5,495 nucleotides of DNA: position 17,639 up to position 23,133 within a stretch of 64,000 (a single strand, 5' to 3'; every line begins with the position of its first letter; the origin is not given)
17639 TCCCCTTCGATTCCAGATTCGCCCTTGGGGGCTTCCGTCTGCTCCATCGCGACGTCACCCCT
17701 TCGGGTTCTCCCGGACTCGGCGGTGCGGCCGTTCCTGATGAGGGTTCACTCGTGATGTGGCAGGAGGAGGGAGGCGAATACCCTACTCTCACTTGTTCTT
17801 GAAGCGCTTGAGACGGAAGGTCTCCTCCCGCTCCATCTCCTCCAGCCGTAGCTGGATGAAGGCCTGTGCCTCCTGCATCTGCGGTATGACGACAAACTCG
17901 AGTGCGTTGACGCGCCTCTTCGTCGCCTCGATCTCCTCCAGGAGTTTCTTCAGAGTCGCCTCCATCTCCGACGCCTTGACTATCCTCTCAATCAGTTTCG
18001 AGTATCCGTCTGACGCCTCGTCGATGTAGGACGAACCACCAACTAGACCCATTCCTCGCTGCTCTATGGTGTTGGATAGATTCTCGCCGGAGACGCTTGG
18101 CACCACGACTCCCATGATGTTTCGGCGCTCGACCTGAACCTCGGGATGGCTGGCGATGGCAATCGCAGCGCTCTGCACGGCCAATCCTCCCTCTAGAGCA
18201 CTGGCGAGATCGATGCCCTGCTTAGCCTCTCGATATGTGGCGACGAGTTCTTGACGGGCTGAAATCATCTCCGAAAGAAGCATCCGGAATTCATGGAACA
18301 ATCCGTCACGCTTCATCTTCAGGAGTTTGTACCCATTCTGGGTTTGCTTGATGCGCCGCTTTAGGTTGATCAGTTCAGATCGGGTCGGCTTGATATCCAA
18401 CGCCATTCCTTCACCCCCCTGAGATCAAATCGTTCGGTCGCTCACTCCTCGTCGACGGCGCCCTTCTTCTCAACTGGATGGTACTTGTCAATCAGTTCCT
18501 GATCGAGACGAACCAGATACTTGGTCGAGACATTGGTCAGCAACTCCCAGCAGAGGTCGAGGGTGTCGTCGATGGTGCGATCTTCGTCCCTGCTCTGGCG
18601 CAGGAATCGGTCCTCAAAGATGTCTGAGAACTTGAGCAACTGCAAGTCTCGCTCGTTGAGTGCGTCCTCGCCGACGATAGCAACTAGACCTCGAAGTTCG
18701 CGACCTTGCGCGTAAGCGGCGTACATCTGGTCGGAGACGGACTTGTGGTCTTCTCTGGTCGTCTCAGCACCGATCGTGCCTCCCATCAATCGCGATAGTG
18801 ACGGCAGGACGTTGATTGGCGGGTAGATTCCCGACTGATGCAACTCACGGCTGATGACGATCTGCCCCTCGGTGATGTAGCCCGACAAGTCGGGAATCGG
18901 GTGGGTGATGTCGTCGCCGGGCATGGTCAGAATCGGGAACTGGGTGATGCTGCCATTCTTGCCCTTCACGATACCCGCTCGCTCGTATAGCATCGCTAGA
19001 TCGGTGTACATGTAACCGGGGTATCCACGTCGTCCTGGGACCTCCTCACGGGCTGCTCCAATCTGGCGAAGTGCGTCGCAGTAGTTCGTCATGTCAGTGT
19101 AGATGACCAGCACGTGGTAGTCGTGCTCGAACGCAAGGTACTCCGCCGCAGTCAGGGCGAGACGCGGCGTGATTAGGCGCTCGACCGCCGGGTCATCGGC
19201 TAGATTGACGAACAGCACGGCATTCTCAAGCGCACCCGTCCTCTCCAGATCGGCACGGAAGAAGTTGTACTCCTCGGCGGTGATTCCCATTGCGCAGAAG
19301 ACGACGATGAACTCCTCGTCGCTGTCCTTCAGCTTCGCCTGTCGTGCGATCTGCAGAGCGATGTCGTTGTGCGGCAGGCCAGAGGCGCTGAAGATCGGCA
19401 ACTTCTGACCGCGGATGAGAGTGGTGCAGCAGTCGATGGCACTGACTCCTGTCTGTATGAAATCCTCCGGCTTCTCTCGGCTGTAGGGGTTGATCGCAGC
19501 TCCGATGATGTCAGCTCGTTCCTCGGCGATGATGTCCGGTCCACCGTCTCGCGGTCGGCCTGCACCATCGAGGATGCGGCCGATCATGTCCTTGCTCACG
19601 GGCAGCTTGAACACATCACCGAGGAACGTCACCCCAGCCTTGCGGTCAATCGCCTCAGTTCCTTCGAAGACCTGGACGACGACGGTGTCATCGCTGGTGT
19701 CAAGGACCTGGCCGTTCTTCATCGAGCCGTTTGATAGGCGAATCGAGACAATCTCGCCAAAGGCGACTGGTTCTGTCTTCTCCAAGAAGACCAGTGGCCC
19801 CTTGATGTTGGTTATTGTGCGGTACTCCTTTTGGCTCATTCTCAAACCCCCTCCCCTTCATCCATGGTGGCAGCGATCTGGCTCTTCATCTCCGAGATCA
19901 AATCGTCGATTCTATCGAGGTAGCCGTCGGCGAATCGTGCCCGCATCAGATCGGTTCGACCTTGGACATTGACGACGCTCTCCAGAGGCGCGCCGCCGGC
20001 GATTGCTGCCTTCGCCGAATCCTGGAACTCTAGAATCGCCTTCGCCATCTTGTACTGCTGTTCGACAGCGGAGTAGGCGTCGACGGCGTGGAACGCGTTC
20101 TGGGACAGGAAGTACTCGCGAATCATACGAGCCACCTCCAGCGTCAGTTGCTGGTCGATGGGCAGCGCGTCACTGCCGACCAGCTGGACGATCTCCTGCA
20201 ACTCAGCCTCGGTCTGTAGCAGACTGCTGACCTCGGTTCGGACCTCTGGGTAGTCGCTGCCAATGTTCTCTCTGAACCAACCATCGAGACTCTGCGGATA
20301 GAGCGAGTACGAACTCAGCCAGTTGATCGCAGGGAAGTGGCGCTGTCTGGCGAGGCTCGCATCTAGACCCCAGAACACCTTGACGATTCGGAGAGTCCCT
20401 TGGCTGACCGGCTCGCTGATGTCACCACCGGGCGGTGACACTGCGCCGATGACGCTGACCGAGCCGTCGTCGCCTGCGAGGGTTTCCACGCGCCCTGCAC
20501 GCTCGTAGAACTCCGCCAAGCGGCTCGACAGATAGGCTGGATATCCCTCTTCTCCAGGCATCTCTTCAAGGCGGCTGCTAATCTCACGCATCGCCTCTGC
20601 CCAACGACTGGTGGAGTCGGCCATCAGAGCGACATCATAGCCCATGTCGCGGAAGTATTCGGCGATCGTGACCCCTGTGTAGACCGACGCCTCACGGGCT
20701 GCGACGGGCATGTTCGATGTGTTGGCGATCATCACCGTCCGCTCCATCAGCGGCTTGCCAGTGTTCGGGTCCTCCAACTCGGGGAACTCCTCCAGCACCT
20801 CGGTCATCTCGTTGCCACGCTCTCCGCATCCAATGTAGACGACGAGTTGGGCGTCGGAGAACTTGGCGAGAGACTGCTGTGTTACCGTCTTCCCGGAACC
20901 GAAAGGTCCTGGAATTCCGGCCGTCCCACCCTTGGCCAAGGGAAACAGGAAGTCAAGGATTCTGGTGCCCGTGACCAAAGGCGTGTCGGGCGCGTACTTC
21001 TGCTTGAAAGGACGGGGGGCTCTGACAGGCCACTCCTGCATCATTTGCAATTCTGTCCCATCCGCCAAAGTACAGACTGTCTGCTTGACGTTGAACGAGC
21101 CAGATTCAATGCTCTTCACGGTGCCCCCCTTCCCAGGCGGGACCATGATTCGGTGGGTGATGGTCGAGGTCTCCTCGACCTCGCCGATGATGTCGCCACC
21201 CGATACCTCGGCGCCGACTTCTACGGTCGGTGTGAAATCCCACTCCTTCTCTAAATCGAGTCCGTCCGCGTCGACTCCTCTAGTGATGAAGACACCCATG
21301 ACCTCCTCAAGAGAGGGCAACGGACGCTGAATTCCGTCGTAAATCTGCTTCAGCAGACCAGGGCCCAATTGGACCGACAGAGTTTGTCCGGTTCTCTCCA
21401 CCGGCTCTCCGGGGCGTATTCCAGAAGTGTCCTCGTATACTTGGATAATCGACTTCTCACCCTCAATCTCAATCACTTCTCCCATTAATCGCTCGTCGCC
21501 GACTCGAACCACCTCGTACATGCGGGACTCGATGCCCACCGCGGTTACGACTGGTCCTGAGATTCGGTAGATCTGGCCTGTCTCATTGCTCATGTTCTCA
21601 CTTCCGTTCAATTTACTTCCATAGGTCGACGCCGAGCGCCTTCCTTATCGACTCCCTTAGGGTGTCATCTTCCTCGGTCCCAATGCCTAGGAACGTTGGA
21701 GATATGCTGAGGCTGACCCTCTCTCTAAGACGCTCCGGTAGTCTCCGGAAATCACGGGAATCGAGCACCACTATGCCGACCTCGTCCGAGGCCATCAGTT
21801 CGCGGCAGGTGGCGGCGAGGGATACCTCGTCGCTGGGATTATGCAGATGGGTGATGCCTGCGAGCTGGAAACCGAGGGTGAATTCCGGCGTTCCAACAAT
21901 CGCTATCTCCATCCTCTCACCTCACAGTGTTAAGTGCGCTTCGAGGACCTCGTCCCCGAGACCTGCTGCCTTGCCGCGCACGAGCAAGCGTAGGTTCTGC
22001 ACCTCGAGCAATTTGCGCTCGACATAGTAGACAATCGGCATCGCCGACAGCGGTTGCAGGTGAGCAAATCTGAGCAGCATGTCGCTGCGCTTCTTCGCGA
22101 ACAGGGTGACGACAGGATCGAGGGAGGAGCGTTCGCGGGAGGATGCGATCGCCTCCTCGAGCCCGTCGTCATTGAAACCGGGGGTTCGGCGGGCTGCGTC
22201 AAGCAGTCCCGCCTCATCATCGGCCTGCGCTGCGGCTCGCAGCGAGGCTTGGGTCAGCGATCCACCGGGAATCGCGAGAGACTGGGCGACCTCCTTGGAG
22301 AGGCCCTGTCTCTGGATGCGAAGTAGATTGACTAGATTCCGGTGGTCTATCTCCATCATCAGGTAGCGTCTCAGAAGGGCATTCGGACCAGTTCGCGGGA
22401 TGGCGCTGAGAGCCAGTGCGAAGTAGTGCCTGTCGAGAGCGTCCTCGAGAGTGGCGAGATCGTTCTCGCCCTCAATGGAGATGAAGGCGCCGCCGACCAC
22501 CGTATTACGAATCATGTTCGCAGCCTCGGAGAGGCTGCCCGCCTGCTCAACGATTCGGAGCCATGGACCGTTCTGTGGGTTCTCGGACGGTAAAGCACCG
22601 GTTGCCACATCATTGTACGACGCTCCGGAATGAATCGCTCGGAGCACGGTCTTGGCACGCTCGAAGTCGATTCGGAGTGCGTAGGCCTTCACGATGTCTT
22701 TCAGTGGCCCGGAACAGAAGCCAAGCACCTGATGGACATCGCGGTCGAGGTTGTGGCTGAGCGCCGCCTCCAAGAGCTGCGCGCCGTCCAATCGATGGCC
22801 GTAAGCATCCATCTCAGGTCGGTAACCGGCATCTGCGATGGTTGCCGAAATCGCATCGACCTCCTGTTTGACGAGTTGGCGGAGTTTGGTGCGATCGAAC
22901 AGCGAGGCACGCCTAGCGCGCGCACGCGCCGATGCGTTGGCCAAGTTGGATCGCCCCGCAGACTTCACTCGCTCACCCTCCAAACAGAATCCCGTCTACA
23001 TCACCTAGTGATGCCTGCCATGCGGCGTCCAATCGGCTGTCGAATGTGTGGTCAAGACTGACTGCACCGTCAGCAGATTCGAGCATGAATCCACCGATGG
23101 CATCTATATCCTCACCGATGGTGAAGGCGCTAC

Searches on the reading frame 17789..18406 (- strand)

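Call 77: search_protein_families(library=pfam, proteins=[window:17789-18406:-], max_evalue=0.00001)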
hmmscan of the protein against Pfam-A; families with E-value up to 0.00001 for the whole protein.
window:17789-18406:- (205 aa): 1 family
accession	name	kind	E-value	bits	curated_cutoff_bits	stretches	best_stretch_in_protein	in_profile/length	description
PF01813.22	ATP-synt_D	-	1.5e-55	188.6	25.7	1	11-204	1-196/196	ATP synthase subunit D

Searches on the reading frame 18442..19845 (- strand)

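Call 77: search_protein_families(library=pfam, proteins=[window:18442-19845:-], max_evalue=0.00001)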
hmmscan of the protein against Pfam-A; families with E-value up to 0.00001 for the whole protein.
window:18442-19845:- (467 aa): 3 families
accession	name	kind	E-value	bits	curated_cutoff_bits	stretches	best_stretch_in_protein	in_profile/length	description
PF00006.31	ATP-synt_ab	-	1.8e-78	263.4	29.5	1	133-351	1-213/213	ATP synthase alpha/beta family, nucleotide-binding domain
PF22919.1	ATP-synt_VA_C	-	1e-28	99.7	24.7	1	358-455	3-100/101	C-terminal domain of V and A type ATP synthase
PF02874.29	ATP-synt_ab_N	-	2.1e-11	44.6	20.9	1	11-76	1-69/69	ATP synthase alpha/beta family, beta-barrel domain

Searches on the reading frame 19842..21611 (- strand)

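Call 77: search_protein_families(library=pfam, proteins=[window:19842-21611:-], max_evalue=0.00001)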
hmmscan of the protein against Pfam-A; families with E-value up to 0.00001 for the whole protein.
window:19842-21611:- (589 aa): 4 families
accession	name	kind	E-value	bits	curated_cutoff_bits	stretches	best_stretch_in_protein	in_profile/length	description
PF00006.31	ATP-synt_ab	-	4.9e-77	258.8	29.5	1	215-436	1-213/213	ATP synthase alpha/beta family, nucleotide-binding domain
PF16886.11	ATP-synt_ab_Xtn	-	3.8e-30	103.9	25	1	116-197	2-88/88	ATPsynthase alpha/beta subunit barrel-sandwich domain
PF22919.1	ATP-synt_VA_C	-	1.5e-24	86.4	24.7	1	443-540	1-95/101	C-terminal domain of V and A type ATP synthase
PF02874.29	ATP-synt_ab_N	-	3.5e-15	56.7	20.9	1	14-75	1-69/69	ATP synthase alpha/beta family, beta-barrel domain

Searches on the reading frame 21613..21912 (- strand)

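Call 77: search_protein_families(library=pfam, proteins=[window:21613-21912:-], max_evalue=0.00001)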
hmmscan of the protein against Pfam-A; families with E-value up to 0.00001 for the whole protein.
window:21613-21912:- (99 aa): 1 family
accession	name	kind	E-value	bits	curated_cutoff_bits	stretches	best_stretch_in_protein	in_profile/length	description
PF01990.22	ATP-synt_F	-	3.4e-11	43.7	23.5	1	3-89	1-87/91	ATP synthase (F/14-kDa) subunit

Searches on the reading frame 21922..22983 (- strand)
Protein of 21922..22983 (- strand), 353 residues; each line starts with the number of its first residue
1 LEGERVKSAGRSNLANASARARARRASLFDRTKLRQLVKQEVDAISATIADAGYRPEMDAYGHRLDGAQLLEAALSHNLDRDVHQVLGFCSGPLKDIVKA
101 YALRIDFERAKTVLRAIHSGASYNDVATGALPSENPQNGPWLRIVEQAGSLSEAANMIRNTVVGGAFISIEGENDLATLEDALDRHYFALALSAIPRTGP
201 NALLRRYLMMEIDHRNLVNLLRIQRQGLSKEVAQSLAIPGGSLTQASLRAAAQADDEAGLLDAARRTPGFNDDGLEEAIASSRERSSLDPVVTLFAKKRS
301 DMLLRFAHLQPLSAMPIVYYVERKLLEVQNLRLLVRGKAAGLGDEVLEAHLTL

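Call 77: search_protein_families(library=pfam, proteins=[window:21922-22983:-], max_evalue=0.00001)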
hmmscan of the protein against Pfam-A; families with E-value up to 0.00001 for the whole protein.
window:21922-22983:- (353 aa): 1 family
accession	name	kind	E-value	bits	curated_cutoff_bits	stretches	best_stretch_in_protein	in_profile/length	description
PF01992.21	vATP-synt_AC39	-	1.2e-49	169.9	29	1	18-347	2-336/339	ATP synthase (C/AC39) subunit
